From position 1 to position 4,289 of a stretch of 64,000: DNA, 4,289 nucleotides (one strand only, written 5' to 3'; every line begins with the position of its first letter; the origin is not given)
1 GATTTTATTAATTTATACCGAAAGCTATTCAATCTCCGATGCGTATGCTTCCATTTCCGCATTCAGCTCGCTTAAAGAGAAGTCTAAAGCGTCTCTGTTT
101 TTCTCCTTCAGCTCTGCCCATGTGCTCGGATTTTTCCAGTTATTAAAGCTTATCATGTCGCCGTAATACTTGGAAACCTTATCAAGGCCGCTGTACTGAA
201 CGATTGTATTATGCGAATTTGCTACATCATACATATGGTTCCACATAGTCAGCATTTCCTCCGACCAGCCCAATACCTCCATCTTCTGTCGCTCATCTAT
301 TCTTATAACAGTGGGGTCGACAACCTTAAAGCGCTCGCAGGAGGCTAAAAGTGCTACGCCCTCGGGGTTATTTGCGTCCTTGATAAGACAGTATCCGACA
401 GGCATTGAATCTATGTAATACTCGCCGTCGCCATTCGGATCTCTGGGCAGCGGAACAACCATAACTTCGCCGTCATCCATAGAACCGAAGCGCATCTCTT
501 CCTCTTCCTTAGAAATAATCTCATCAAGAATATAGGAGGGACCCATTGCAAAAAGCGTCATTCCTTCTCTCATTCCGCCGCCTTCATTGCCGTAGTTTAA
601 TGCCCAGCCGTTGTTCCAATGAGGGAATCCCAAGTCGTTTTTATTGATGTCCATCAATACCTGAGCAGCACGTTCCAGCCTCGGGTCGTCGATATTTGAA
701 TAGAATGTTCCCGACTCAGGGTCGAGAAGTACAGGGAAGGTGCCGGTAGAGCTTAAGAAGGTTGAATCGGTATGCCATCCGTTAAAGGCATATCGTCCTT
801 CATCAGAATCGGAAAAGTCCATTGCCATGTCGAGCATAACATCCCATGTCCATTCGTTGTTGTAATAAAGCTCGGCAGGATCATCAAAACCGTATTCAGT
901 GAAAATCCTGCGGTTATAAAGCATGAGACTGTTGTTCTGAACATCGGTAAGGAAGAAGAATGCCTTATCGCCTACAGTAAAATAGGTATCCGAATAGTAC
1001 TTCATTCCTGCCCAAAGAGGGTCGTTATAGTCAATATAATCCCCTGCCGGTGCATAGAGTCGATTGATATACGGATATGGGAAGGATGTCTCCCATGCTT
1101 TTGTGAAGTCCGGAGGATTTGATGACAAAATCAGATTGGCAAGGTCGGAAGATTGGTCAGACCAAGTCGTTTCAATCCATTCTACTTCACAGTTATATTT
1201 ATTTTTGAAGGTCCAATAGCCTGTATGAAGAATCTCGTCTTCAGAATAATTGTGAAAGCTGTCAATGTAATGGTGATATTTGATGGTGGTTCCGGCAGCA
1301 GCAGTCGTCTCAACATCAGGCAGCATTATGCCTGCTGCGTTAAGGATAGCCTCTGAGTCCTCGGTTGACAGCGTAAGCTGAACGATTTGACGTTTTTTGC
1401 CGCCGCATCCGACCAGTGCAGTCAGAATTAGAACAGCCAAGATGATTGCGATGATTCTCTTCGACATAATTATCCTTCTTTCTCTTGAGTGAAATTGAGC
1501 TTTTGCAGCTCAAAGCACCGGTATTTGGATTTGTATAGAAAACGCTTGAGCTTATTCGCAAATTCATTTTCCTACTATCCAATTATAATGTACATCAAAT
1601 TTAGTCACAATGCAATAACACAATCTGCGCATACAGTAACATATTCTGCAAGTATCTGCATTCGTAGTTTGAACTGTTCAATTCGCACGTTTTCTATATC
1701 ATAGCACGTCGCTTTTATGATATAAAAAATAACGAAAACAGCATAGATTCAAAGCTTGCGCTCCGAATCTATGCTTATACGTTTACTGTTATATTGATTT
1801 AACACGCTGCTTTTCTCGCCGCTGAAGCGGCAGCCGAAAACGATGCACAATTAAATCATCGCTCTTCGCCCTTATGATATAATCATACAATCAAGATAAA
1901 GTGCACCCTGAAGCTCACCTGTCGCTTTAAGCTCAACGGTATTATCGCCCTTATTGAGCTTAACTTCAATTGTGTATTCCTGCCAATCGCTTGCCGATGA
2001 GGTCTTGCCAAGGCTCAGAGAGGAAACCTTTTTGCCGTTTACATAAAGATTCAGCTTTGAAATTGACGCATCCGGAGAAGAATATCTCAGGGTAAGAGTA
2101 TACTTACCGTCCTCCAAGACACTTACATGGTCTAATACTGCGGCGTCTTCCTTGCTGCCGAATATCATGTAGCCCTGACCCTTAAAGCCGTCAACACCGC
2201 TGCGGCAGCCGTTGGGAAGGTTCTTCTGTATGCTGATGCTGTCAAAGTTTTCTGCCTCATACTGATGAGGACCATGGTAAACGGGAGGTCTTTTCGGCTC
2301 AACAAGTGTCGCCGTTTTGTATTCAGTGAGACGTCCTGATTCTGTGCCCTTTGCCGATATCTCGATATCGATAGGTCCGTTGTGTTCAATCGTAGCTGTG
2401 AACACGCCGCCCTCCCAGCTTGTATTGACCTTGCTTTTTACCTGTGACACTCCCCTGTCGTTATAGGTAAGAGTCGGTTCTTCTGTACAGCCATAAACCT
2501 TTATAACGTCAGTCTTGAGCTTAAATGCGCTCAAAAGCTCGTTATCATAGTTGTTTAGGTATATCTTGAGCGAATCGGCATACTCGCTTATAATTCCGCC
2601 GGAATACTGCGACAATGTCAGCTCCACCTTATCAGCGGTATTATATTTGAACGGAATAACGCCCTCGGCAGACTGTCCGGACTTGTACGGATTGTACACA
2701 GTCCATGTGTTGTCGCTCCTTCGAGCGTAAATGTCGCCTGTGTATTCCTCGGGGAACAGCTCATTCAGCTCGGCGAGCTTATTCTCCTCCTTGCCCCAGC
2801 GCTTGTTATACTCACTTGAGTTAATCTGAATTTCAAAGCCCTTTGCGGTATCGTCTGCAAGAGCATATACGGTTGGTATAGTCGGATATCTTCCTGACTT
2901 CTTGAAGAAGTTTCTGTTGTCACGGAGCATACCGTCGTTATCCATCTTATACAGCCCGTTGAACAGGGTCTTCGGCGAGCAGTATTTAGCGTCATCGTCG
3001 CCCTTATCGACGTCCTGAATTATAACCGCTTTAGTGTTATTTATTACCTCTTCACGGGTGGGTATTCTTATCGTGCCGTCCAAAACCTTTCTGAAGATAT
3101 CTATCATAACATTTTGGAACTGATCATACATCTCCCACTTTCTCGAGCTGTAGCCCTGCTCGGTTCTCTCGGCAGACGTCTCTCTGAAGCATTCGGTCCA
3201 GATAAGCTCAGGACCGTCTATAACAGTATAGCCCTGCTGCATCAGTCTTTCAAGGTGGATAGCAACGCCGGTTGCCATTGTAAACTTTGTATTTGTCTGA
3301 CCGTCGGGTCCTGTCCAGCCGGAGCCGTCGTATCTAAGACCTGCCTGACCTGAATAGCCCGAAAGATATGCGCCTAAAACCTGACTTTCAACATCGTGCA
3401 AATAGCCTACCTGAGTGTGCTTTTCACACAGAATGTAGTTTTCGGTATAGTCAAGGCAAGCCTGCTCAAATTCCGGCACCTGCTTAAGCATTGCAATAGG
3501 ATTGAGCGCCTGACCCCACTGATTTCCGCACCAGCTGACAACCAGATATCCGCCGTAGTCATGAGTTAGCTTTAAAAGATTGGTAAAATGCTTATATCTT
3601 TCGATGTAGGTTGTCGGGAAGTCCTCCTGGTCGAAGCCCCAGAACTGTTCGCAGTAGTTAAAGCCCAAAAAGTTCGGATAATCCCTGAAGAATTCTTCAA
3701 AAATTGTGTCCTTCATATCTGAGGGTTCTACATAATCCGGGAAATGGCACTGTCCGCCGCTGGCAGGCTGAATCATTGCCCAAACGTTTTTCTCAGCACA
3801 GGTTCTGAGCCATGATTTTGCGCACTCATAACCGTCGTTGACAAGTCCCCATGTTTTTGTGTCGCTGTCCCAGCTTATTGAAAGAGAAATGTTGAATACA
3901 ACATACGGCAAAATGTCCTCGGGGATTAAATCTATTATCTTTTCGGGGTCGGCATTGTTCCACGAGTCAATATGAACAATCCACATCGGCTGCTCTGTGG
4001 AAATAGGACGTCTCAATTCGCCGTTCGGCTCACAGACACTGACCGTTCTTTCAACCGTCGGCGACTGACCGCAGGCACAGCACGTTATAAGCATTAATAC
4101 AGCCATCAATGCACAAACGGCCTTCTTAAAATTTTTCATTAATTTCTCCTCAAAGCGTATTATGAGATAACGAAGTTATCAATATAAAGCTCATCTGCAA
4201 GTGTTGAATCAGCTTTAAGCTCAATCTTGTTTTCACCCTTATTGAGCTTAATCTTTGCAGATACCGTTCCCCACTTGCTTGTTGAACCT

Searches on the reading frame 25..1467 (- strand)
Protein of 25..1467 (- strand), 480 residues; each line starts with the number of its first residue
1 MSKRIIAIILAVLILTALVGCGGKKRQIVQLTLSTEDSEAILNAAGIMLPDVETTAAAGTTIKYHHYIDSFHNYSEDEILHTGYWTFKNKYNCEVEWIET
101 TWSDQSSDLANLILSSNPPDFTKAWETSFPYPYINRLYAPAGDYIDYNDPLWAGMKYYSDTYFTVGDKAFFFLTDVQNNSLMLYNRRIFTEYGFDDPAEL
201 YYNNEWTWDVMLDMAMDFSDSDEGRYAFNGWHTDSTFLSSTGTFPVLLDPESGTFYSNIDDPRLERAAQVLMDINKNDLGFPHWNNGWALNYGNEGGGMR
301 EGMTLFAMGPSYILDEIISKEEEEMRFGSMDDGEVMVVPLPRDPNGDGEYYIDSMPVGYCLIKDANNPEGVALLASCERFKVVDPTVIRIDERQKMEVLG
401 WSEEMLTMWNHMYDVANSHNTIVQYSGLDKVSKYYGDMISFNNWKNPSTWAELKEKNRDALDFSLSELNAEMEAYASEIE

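Call 14: search_protein_families(library=pfam, proteins=[window:25-1467:-])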
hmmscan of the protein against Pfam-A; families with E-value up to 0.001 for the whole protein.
window:25-1467:- (480 aa): 0 families

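Call 56: find_encoding_contigs(protein=window:25-1467:-, flank=3000, max_places=10)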
Protein window:25-1467:- (480 aa): 11 contigs read that carry it; 8 places shown.
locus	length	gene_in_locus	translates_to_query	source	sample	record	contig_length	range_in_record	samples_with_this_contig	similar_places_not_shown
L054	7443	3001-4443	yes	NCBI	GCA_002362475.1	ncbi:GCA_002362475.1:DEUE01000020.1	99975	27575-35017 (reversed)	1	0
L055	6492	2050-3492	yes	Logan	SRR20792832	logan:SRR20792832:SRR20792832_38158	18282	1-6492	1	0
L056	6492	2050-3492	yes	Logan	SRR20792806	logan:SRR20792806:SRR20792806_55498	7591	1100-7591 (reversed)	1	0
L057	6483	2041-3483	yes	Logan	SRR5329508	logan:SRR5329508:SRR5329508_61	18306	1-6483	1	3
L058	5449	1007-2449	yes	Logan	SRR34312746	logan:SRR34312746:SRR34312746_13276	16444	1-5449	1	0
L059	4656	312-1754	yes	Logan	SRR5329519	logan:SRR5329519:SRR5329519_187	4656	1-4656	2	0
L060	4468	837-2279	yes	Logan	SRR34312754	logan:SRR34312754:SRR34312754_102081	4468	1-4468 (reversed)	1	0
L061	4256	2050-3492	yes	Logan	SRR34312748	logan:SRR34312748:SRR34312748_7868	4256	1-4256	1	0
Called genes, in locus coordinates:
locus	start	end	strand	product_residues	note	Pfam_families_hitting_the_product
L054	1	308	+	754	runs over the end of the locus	PF08306:Glyco_hydro_98M, PF08307:Glyco_hydro_98C, PF03422:CBM_6, PF22704:CBM13-like (weak)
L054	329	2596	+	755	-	PF08306:Glyco_hydro_98M, PF08307:Glyco_hydro_98C, PF03422:CBM_6, PF16990:CBM_35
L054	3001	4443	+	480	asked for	-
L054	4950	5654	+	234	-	PF00834:Ribul_P_3_epim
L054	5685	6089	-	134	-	-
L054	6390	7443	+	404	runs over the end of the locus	PF03116:NQR2_RnfD_RnfE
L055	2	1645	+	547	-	?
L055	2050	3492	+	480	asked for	-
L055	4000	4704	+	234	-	PF00834:Ribul_P_3_epim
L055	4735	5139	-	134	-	-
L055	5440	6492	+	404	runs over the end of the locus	PF03116:NQR2_RnfD_RnfE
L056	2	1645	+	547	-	?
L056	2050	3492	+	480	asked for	-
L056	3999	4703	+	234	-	PF00834:Ribul_P_3_epim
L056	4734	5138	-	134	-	-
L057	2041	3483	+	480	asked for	-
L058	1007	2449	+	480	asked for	-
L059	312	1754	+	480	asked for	-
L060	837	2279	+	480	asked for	-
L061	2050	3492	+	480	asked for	-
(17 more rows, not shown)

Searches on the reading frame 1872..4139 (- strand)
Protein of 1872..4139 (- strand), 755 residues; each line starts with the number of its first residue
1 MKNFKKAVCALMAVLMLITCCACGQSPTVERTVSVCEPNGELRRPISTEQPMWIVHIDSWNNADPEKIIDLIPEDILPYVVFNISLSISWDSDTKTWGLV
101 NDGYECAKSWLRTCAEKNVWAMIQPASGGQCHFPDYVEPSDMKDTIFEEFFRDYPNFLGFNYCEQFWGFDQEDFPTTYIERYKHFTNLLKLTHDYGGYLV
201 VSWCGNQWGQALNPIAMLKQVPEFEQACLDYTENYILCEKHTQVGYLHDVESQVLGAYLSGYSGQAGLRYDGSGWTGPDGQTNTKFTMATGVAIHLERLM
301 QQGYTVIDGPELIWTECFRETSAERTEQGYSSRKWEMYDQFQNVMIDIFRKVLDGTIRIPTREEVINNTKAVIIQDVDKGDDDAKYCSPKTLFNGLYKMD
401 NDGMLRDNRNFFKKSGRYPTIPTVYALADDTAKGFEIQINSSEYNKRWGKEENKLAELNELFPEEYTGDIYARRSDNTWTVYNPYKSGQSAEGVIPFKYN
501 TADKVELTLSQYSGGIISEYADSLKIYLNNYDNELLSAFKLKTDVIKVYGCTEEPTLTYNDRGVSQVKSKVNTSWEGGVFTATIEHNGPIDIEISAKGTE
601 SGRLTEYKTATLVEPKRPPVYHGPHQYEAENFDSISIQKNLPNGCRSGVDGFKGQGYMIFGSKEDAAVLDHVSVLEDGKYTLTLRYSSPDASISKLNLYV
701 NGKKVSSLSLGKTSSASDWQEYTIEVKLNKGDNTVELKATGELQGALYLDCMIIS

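Call 14: search_protein_families(library=pfam, proteins=[window:1872-4139:-])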
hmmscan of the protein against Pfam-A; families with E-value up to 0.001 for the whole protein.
window:1872-4139:- (755 aa): 5 families
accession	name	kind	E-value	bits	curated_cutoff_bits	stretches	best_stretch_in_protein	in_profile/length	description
PF08306.17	Glyco_hydro_98M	-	6.5e-89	298.8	23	1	40-357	5-325/326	Glycosyl hydrolase family 98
PF08307.16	Glyco_hydro_98C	-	7.3e-15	55.6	25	1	362-535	1-171/270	Glycosyl hydrolase family 98 C-terminal domain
PF16990.11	CBM_35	-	3.8e-08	34.1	28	1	648-739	18-106/121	Carbohydrate binding module (family 35)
PF03422.21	CBM_6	-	7.8e-08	33.1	28.9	1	655-752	22-121/125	Carbohydrate binding module (family 6)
PF18573.7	BclA_C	-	0.00028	21.2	38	1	670-749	38-114/128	BclA C-terminal domain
